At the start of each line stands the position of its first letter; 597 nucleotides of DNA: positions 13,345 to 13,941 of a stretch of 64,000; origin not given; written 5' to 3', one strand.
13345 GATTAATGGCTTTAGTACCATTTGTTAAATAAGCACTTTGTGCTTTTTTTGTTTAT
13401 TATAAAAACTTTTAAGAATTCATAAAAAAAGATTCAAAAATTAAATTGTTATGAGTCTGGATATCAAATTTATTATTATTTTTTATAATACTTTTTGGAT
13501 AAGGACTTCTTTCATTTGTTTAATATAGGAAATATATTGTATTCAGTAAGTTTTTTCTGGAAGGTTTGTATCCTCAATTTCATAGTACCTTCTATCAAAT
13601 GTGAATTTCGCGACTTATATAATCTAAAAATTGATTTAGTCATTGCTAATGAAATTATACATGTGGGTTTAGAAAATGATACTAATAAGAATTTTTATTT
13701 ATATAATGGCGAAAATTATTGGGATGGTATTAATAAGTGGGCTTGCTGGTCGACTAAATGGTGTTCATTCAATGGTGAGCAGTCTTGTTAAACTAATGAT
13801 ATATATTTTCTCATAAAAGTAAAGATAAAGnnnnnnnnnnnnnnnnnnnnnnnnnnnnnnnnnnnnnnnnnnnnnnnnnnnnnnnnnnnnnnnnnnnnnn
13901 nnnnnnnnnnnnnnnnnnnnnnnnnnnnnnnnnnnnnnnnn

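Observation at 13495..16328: Secreted protein fusing a TasA-like domain to a conserved unknown 400-aa module, under a divergent dual-HTH XRE regulator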

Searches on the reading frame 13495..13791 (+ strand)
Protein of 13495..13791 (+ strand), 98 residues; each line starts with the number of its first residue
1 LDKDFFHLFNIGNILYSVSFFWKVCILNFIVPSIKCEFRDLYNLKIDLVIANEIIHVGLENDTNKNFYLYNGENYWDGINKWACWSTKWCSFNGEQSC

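Call 4: search_protein_families(library=pfam, proteins=[window:13495-13791:+], max_evalue=1)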
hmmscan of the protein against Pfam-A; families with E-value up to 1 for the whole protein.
window:13495-13791:+ (98 aa): 0 families
